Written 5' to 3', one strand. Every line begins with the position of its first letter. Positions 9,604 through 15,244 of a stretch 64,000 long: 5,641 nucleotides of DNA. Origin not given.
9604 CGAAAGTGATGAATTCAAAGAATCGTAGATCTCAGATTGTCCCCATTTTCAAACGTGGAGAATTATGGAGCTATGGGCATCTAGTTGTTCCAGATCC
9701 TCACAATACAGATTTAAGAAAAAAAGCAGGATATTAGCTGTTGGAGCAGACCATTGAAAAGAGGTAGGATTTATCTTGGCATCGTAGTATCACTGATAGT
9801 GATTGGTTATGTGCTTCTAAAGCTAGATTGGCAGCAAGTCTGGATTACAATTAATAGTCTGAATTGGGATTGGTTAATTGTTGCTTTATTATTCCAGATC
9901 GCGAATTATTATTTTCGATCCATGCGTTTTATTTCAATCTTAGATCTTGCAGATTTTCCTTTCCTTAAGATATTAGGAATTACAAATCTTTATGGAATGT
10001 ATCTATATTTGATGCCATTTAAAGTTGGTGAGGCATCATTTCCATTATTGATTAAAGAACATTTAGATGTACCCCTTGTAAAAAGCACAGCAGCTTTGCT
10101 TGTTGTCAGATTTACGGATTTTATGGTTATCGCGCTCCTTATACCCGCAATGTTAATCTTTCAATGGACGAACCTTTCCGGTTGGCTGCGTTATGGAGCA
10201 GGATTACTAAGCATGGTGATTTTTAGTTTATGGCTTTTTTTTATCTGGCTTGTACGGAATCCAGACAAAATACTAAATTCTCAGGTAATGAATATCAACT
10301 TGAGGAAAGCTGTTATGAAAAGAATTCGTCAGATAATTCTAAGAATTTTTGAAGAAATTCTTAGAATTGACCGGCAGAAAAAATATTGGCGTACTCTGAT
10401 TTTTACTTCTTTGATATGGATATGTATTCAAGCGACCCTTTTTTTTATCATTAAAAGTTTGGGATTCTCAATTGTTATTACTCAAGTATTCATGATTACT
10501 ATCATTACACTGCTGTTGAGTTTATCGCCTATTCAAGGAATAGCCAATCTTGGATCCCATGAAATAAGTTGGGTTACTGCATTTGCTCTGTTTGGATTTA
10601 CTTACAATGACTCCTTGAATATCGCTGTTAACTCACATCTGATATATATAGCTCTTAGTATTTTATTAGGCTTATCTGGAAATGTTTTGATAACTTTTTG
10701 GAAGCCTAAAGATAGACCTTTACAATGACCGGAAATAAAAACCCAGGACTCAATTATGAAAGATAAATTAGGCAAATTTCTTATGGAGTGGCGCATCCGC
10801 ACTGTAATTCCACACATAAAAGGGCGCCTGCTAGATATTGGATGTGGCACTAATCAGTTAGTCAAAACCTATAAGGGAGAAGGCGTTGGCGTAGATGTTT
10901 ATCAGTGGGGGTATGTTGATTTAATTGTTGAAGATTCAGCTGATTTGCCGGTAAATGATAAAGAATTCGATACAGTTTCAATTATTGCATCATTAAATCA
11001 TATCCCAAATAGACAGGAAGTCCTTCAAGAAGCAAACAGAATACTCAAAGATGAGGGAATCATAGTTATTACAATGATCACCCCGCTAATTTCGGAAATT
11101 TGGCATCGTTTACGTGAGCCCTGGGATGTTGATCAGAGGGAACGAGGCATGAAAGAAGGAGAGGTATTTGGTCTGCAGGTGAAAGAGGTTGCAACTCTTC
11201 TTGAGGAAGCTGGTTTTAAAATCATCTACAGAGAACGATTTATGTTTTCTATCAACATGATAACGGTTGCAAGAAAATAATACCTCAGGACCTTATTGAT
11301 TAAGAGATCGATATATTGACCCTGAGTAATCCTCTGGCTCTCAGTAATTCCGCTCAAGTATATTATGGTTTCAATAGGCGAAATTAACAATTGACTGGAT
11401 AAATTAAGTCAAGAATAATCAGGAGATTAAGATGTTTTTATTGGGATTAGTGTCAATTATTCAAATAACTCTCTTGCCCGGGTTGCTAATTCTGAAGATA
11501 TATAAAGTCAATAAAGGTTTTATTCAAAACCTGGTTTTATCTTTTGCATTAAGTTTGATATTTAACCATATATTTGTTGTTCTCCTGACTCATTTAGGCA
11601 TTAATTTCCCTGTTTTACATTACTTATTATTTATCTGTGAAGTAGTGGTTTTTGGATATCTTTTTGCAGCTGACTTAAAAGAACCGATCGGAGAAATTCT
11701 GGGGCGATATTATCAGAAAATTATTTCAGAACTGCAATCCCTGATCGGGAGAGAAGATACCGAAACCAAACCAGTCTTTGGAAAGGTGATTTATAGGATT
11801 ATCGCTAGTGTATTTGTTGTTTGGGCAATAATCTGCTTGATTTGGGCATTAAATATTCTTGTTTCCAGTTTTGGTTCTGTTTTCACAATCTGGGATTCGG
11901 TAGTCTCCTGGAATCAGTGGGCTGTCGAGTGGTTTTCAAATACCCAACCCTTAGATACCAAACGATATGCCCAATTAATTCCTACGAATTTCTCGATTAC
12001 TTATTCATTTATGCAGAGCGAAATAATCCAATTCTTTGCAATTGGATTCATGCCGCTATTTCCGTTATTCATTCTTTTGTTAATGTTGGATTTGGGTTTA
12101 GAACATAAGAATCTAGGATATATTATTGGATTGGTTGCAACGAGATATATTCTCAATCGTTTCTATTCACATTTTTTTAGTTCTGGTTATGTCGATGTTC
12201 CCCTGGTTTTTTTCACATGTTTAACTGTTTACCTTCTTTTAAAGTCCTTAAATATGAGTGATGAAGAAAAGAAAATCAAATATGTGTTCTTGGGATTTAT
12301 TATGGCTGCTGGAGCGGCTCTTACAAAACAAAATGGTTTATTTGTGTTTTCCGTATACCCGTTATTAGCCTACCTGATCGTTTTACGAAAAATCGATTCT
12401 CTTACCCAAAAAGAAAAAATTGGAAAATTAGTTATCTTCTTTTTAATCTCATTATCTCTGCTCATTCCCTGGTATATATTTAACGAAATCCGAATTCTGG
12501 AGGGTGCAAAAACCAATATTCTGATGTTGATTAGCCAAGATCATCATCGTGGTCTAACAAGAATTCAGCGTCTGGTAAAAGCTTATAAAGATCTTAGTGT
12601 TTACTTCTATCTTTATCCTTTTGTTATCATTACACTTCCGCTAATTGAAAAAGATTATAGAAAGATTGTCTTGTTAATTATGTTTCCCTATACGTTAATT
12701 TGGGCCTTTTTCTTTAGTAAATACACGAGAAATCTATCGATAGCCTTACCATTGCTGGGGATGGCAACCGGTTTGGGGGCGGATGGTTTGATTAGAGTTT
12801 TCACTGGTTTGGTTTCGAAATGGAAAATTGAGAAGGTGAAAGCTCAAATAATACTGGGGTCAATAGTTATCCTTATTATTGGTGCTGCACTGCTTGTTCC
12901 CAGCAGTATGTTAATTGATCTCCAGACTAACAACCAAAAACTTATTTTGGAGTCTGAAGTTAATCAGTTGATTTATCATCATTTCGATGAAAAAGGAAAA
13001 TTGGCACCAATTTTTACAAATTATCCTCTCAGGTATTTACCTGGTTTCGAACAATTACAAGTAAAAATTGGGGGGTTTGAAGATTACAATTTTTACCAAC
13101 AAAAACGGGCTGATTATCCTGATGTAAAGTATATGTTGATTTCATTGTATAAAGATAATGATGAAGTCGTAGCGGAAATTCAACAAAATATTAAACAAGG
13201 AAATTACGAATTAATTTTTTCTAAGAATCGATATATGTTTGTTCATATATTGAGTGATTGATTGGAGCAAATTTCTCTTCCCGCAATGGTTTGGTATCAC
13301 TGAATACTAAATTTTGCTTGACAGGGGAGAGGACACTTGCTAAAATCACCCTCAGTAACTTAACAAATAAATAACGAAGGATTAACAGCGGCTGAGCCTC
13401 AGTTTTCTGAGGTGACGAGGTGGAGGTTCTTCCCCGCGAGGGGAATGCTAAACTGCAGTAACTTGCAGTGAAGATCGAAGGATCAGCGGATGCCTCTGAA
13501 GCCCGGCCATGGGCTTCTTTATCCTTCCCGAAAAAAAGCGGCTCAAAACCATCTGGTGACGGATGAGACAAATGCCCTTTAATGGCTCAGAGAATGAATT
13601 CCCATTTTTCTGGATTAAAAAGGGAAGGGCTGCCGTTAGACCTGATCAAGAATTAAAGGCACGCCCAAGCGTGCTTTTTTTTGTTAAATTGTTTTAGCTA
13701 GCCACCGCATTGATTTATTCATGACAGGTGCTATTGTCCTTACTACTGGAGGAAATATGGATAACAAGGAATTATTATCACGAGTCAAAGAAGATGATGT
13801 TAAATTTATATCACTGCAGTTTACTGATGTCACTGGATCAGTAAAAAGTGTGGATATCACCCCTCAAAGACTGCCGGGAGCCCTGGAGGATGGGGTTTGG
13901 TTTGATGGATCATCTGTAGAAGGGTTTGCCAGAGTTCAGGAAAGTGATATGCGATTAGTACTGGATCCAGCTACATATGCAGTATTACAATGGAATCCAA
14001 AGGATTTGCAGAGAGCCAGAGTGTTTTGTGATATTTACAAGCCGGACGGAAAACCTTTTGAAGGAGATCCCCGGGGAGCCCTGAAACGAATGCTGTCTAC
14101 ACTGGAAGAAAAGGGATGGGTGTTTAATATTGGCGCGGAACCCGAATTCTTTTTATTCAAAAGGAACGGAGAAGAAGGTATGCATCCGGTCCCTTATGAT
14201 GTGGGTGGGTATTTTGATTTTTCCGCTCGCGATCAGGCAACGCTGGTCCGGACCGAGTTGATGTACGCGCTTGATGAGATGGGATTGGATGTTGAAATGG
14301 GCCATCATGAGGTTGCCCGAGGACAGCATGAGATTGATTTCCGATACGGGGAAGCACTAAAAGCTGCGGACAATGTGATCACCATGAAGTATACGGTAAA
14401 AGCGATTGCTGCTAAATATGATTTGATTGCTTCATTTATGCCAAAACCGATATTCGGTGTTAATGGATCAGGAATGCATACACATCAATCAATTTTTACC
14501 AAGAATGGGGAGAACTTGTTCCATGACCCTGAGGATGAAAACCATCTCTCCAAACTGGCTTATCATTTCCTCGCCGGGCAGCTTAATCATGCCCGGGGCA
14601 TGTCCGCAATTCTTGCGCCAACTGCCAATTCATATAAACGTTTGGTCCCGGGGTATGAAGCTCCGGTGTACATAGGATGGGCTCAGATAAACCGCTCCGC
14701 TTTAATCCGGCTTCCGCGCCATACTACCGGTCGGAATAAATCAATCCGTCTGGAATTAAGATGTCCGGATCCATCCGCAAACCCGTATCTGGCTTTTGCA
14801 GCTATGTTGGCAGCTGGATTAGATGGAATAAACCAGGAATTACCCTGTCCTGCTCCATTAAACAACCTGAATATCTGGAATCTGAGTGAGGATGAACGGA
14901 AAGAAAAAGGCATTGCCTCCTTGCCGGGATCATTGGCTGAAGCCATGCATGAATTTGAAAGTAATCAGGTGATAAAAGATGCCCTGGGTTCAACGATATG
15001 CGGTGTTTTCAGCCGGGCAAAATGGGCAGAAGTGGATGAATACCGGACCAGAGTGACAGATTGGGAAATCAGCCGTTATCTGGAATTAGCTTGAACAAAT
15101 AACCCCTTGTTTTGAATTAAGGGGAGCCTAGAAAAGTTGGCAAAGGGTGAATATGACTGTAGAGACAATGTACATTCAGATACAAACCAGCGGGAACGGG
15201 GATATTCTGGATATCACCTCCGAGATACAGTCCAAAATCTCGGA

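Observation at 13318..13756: Unclassified ~330-nt structured leader RNA with its own consensus promoter and an intrinsic terminator just upstream of glnA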

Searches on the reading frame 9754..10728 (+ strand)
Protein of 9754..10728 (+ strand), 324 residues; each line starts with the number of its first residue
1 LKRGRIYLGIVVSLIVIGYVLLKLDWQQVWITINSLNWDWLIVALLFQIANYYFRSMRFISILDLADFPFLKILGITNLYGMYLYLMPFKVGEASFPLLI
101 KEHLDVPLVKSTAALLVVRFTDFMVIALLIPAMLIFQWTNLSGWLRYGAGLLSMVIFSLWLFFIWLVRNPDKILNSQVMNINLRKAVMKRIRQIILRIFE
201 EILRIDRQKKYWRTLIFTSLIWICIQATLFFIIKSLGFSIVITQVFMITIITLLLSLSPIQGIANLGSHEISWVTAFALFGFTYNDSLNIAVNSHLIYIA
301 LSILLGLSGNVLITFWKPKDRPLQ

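Call 7: search_protein_families(library=pfam, proteins=[window:9754-10728:+])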
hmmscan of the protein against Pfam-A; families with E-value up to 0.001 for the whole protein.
window:9754-10728:+ (324 aa): 1 family
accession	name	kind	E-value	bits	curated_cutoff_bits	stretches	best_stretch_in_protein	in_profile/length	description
PF03706.18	LPG_synthase_TM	-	9e-33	114.5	33.4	1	7-306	2-302/302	Lysylphosphatidylglycerol synthase TM region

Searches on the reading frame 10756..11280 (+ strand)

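Call 7: search_protein_families(library=pfam, proteins=[window:10756-11280:+])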
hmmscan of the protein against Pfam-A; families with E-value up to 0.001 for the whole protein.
window:10756-11280:+ (174 aa): 7 families
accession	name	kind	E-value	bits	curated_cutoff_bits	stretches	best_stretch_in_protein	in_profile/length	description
PF13489.12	Methyltransf_23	-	1.8e-13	51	27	1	22-157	23-162/164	Methyltransferase domain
PF08241.18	Methyltransf_11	-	4.2e-13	50.2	21.2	1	26-105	1-95/95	Methyltransferase domain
PF13847.12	Methyltransf_31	-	4.9e-11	42.9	27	1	54-153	56-145/145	Methyltransferase domain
PF13649.12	Methyltransf_25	-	1.6e-08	35.5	27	1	53-101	47-97/97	Methyltransferase domain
PF08242.18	Methyltransf_12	-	1.5e-07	32.5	30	1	50-103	47-98/98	Methyltransferase domain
PF01209.24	Ubie_methyltran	-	3.4e-07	30.3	20.1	1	54-106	100-152/233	ubiE/COQ5 methyltransferase family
PF05148.21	Methyltransf_8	-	3.7e-06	27.4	27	1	25-115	76-166/219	Hypothetical methyltransferase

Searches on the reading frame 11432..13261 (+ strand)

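Call 7: search_protein_families(library=pfam, proteins=[window:11432-13261:+])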
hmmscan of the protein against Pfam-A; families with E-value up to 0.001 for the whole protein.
window:11432-13261:+ (609 aa): 1 family
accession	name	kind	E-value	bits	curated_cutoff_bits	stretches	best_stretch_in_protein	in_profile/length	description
PF02366.24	PMT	-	3e-09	37.2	22.7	1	211-354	92-237/245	Dolichyl-phosphate-mannose-protein mannosyltransferase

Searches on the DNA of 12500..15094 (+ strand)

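Call 2: search_rna_families(source=window, start=12500, end=14500, threshold=evalue, max_evalue=10, show_alignments=3)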
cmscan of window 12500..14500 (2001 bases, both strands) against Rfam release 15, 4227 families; matches with E-value up to 10: 8.
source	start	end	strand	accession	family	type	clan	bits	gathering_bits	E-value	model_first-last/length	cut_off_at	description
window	13376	13590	+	RF00234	glmS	Cis-reg; riboswitch;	-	36.6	37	1.8e-06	1-167/167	no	glmS glucosamine-6-phosphate activated ribozyme aptamer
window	13754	13823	-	RF02280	TtnuCD3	Gene; snRNA; snoRNA; CD-box;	-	21.3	70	5.5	1-72/72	no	Tetrahymena snoRNA TtnuCD3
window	12783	12855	+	RF00727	bantam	Gene; miRNA;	CL00091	17.8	61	5.6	1-82/82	no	bantam microRNA precursor family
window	13335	13412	+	RF00571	SNORD65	Gene; snRNA; snoRNA; CD-box;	CL00057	17.1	41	1.7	1-73/73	no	Small nucleolar RNA SNORD65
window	12950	12997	+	RF03024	Rothia-sucC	Cis-reg;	-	16.1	64.5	7.2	1-59/59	no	Rothia-sucC RNA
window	13743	13819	-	RF00300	snoZ221_snoR21b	Gene; snRNA; snoRNA; CD-box;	-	15.4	44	8.9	1-91/91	no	Small nucleolar RNA Z221/R21b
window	13629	13679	+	RF01394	isrK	Gene; sRNA;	-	14.1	50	5.7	1-77/77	no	isrK Hfq binding RNA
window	12510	12558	+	RF02089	CLRN1-AS1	Gene; lncRNA;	-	12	48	5.9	31-79/79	no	CLRN1 antisense RNA 1 conserved region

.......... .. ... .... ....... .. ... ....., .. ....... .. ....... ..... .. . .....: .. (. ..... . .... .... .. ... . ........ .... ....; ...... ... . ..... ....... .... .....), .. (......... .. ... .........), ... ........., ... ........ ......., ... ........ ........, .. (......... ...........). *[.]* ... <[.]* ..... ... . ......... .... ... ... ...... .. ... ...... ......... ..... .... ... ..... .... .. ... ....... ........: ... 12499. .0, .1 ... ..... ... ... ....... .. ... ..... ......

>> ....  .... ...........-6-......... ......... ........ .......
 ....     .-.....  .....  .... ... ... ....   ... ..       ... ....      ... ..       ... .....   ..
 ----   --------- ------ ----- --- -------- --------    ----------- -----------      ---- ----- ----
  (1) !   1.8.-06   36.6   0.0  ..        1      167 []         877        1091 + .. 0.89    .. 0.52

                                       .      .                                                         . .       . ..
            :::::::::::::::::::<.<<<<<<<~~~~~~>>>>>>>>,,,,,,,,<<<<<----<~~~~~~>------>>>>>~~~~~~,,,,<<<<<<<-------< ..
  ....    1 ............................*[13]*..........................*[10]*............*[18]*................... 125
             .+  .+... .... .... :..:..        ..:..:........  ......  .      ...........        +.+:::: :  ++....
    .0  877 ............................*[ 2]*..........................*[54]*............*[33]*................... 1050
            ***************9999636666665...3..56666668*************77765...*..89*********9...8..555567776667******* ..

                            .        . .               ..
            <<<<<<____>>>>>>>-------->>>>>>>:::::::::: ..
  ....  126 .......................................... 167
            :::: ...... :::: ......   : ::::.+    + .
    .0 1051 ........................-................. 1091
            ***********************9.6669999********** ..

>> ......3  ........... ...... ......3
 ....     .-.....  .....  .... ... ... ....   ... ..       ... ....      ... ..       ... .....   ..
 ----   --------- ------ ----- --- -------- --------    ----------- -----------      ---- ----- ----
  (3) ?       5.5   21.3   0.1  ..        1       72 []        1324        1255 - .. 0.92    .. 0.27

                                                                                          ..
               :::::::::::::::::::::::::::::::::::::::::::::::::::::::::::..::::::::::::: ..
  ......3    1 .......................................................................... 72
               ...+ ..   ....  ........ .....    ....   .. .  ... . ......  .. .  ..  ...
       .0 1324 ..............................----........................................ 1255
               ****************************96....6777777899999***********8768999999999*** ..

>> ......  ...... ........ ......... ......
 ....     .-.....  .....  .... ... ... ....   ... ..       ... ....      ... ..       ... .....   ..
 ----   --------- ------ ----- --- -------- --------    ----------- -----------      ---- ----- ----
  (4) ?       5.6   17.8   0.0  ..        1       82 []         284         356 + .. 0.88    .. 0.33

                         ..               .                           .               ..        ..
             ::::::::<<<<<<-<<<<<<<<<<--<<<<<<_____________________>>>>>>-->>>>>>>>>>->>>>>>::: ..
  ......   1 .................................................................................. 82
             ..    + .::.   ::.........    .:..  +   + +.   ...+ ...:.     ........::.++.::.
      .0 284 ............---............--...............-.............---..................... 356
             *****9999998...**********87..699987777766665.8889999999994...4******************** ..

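Call 41: search_rna_families(sources=[L002, L005, L009, L011, L007, L023, L016, L019, L014, L017, L020, L069, L057, L077, L075, L035, L030, L061, L072, L071], threshold=gathering)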
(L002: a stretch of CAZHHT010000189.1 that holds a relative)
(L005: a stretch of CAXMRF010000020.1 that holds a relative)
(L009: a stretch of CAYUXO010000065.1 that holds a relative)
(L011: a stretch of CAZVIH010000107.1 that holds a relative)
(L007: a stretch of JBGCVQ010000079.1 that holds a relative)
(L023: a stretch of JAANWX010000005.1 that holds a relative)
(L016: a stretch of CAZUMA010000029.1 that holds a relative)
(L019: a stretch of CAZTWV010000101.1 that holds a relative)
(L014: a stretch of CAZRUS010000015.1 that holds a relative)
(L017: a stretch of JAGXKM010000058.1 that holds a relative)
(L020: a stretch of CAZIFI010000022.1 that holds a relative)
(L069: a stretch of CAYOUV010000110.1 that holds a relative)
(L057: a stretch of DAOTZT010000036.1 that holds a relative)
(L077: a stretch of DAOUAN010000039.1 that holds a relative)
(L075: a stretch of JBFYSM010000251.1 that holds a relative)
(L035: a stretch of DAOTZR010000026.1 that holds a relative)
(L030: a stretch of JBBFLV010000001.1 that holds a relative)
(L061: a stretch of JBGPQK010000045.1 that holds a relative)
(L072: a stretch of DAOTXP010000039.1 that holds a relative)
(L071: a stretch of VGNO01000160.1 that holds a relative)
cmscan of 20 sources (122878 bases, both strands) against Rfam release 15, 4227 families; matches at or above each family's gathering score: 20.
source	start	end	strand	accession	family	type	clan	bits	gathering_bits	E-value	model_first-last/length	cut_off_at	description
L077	1351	1527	+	RF00013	6S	Gene;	-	78.7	46.4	1.5e-13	1-187/187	no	6S / SsrS RNA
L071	1569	1745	+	RF00013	6S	Gene;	-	77.9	46.4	2.3e-13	1-187/187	no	6S / SsrS RNA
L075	732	910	+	RF00013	6S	Gene;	-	72.4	46.4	4.8e-12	1-187/187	no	6S / SsrS RNA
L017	2390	2482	-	RF01852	tRNA-Sec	Gene; tRNA;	CL00001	71.5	47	2.2e-12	1-91/91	no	Selenocysteine transfer RNA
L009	2298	2390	-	RF01852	tRNA-Sec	Gene; tRNA;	CL00001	70.8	47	3.4e-12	1-91/91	no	Selenocysteine transfer RNA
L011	2387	2479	-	RF01852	tRNA-Sec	Gene; tRNA;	CL00001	70.5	47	4.2e-12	1-91/91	no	Selenocysteine transfer RNA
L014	1341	1433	-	RF01852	tRNA-Sec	Gene; tRNA;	CL00001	70.5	47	4.1e-12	1-91/91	no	Selenocysteine transfer RNA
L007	1858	1950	-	RF01852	tRNA-Sec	Gene; tRNA;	CL00001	69.9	47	5.8e-12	1-91/91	no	Selenocysteine transfer RNA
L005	2288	2380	-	RF01852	tRNA-Sec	Gene; tRNA;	CL00001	69.4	47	7.8e-12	1-91/91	no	Selenocysteine transfer RNA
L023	2433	2506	-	RF00005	tRNA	Gene; tRNA;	CL00001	69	29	1.1e-12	1-71/71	no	tRNA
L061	2098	2274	+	RF00013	6S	Gene;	-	67.3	46.4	7.7e-11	1-187/187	no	6S / SsrS RNA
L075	1087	1320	+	RF00234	glmS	Cis-reg; riboswitch;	-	46.2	37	2.6e-07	1-167/167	no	glmS glucosamine-6-phosphate activated ribozyme aptamer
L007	2161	2378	+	RF00234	glmS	Cis-reg; riboswitch;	-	45.8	37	3.4e-07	1-167/167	no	glmS glucosamine-6-phosphate activated ribozyme aptamer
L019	204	418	+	RF00234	glmS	Cis-reg; riboswitch;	-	45.1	37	5.2e-07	1-167/167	no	glmS glucosamine-6-phosphate activated ribozyme aptamer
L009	2624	2836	+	RF00234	glmS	Cis-reg; riboswitch;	-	41.9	37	4e-06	1-167/167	no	glmS glucosamine-6-phosphate activated ribozyme aptamer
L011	2624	2837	+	RF00234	glmS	Cis-reg; riboswitch;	-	40.4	37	1e-05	1-167/167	no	glmS glucosamine-6-phosphate activated ribozyme aptamer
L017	2597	2817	+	RF00234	glmS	Cis-reg; riboswitch;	-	40.4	37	1e-05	1-167/167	no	glmS glucosamine-6-phosphate activated ribozyme aptamer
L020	124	343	+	RF00234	glmS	Cis-reg; riboswitch;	-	39.8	37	1.5e-05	1-167/167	no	glmS glucosamine-6-phosphate activated ribozyme aptamer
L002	235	449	+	RF00234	glmS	Cis-reg; riboswitch;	-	38.9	37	2.6e-05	1-167/167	no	glmS glucosamine-6-phosphate activated ribozyme aptamer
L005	2621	2833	+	RF00234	glmS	Cis-reg; riboswitch;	-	37.4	37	6.6e-05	1-167/167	no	glmS glucosamine-6-phosphate activated ribozyme aptamer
